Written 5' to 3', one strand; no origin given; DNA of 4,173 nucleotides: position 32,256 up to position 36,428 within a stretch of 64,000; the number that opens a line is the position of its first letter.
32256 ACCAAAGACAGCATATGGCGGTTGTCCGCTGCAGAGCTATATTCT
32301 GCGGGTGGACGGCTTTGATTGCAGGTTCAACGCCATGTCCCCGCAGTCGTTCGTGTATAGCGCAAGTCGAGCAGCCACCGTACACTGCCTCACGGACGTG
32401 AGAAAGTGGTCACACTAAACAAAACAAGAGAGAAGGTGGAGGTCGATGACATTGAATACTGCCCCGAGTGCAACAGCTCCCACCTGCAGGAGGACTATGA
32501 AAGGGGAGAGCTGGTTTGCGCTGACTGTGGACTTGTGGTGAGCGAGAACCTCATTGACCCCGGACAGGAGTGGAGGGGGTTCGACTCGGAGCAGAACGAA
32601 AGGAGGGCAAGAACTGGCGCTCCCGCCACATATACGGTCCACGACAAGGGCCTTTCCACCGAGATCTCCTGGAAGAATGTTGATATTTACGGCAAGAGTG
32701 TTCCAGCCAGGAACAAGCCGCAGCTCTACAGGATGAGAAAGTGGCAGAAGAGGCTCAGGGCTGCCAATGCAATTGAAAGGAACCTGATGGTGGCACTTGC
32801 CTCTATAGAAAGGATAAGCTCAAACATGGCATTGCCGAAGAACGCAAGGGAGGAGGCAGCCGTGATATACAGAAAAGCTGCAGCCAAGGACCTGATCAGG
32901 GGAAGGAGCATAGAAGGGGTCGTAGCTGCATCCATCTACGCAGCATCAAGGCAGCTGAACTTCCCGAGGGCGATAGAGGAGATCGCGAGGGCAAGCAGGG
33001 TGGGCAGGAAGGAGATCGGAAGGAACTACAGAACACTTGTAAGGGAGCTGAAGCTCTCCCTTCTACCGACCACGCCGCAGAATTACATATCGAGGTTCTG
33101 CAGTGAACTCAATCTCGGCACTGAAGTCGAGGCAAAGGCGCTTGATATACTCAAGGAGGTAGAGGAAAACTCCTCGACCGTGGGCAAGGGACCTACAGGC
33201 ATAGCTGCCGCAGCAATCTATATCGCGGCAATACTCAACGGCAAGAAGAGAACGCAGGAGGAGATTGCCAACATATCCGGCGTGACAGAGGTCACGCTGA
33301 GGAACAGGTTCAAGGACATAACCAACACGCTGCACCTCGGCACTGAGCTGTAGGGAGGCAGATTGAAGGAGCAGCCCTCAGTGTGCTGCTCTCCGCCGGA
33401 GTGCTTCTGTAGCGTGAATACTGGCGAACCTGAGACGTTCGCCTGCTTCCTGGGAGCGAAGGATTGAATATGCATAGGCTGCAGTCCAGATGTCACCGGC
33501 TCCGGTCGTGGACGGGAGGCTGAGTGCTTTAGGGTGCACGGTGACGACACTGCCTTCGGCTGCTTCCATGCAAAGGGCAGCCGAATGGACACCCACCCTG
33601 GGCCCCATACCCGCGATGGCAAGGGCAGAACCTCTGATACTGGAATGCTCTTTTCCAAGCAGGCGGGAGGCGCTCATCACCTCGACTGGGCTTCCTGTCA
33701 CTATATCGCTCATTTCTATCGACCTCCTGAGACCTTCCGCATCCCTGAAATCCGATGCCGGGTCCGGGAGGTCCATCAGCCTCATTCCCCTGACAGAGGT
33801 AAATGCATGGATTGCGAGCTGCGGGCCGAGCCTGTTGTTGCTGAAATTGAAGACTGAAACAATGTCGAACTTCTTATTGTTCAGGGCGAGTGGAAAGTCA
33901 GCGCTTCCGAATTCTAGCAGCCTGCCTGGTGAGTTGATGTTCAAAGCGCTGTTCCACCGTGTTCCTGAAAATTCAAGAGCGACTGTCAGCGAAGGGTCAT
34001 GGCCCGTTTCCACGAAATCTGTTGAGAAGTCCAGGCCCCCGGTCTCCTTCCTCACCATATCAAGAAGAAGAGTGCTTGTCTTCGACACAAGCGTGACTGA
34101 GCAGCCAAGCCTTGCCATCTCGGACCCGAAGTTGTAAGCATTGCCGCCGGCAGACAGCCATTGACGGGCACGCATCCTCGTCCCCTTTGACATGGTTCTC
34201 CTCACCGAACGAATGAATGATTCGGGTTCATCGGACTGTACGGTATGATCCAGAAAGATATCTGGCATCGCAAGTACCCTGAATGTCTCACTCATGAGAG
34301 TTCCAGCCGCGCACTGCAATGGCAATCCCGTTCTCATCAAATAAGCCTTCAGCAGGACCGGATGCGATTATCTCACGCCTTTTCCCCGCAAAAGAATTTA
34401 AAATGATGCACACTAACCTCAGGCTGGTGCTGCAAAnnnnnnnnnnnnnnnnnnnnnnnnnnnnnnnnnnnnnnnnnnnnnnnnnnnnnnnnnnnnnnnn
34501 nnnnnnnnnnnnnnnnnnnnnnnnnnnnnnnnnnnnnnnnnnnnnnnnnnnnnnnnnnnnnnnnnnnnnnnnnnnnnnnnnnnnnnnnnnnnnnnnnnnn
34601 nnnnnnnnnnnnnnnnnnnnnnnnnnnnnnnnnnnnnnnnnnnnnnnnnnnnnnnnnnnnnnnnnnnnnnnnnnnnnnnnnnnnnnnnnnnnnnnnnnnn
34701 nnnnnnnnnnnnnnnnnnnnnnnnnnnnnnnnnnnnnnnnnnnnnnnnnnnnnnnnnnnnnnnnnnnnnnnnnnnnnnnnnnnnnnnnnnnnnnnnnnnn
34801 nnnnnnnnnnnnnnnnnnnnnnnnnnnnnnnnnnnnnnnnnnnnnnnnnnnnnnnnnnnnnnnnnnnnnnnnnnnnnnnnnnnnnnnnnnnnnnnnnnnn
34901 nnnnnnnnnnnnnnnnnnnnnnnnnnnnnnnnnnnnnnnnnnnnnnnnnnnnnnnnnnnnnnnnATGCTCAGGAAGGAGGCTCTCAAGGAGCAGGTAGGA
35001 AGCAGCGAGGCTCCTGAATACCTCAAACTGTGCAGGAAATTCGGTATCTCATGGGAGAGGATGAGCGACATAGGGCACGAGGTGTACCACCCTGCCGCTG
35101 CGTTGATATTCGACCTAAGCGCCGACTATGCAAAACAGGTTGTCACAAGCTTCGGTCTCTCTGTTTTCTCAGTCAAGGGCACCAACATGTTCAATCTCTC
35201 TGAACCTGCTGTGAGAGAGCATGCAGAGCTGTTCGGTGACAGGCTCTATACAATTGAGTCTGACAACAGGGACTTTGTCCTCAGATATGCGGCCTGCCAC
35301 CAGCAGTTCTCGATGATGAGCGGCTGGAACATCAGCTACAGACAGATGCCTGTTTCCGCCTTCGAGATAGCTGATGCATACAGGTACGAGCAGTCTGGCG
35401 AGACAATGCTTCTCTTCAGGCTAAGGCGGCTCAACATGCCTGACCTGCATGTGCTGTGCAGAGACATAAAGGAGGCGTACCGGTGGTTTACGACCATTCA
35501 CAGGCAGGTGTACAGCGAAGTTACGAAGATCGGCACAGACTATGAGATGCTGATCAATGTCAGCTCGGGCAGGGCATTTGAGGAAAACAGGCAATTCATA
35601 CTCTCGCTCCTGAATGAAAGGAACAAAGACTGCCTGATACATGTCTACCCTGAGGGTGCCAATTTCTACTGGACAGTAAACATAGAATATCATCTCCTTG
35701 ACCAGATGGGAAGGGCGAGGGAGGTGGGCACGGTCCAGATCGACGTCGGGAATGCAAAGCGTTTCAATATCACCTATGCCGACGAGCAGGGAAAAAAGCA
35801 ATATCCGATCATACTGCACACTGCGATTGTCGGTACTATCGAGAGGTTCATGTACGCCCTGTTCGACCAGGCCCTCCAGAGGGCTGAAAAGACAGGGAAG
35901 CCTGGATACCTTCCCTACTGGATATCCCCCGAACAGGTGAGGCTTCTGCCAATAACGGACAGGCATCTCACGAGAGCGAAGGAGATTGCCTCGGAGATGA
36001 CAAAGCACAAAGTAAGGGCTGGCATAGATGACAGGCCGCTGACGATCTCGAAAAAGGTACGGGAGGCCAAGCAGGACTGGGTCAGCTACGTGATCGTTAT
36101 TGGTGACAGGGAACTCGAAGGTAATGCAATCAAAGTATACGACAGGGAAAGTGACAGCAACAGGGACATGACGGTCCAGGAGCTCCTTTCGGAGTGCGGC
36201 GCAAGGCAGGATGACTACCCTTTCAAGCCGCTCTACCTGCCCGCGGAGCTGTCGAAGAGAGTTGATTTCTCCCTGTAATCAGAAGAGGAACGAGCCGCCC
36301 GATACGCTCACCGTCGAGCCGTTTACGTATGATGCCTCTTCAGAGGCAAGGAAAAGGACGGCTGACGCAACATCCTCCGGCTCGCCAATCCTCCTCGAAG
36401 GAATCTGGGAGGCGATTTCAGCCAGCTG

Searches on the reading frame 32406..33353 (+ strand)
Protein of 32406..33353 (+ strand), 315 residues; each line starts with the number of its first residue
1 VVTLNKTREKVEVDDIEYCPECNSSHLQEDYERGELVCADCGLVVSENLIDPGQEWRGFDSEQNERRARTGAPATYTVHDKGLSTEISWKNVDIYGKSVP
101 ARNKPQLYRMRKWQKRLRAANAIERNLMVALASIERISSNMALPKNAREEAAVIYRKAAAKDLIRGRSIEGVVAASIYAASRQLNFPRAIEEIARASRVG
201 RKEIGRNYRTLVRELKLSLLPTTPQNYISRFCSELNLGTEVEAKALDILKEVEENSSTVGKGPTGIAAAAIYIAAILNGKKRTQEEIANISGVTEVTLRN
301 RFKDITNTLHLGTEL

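Call 23: search_protein_families(library=pfam, proteins=[window:32406-33353:+], max_evalue=0.0001)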
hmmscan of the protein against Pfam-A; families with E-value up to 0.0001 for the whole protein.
window:32406-33353:+ (315 aa): 2 families
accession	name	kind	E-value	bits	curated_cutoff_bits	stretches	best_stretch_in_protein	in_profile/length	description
PF00382.24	TFIIB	-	1.5e-43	147.2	23.6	2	222-307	6-91/92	Transcription factor TFIIB repeat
PF08271.17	Zn_Ribbon_TF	-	4.9e-18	64.8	29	1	18-58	2-42/43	TFIIB zinc-binding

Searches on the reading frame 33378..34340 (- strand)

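Call 23: search_protein_families(library=pfam, proteins=[window:33378-34340:-], max_evalue=0.0001)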
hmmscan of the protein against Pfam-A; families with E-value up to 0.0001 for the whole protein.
window:33378-34340:- (320 aa): 1 family
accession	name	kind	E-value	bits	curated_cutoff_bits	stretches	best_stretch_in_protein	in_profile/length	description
PF00294.29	PfkB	-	7.2e-07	29.3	25.8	1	59-316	30-292/302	pfkB family carbohydrate kinase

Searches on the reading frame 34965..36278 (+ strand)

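Call 23: search_protein_families(library=pfam, proteins=[window:34965-36278:+], max_evalue=0.0001)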
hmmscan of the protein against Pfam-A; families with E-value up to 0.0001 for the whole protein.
window:34965-36278:+ (437 aa): 2 families
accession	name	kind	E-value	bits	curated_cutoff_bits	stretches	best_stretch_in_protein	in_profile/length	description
PF00587.30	tRNA-synt_2b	-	2e-19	70.8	29.3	1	95-302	1-178/179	tRNA synthetase class II core domain (G, H, P, S and T)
PF03129.25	HGTP_anticodon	-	1.1e-16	61.2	21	1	324-410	1-90/94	Anticodon binding domain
